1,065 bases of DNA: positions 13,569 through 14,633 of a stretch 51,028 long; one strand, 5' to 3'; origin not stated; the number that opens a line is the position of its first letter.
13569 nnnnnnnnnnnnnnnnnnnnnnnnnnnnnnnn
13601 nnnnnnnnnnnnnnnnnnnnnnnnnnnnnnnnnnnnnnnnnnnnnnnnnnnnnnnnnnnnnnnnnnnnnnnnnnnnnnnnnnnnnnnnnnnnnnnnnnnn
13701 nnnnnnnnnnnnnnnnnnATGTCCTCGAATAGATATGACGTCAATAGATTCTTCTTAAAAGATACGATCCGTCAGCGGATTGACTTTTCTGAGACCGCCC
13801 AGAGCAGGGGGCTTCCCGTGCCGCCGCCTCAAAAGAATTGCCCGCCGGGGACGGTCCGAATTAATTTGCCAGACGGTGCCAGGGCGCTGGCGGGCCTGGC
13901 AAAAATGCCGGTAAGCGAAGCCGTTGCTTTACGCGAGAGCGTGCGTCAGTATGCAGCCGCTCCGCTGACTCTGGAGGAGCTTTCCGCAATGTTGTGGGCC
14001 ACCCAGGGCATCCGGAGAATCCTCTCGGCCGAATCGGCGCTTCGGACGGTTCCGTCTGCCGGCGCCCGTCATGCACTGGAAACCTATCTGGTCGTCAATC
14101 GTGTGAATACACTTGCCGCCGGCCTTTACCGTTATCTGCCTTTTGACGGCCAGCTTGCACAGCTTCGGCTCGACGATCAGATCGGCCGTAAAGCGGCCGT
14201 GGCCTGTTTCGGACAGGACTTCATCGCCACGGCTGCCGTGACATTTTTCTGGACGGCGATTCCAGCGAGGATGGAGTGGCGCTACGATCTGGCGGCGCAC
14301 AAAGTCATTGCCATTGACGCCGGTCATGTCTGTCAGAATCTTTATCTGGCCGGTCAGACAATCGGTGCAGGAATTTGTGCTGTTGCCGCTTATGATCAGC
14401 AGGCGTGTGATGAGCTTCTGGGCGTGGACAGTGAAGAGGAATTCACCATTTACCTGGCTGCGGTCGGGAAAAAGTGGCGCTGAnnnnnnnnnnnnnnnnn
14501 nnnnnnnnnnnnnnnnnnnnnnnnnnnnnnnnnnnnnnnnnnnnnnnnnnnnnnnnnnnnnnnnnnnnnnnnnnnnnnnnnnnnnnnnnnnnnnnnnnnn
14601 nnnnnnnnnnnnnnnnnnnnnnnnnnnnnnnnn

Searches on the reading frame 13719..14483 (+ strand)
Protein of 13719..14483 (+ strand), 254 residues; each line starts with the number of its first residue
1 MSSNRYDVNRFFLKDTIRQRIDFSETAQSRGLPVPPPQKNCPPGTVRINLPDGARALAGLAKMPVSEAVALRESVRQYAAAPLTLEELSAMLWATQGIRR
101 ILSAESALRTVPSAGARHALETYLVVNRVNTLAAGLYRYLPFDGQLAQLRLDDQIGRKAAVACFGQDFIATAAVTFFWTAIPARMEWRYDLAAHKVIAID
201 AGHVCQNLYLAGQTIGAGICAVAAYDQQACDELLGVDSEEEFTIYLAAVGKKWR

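Call 7: search_protein_families(library=pfam, proteins=[window:13719-14483:+], max_evalue=0.01)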
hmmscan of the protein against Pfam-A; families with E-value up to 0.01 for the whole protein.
window:13719-14483:+ (254 aa): 1 family
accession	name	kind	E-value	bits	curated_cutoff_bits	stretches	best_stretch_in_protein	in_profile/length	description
PF00881.29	Nitroreductase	-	8.7e-26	91.5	23.5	1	72-251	4-167/167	Nitroreductase family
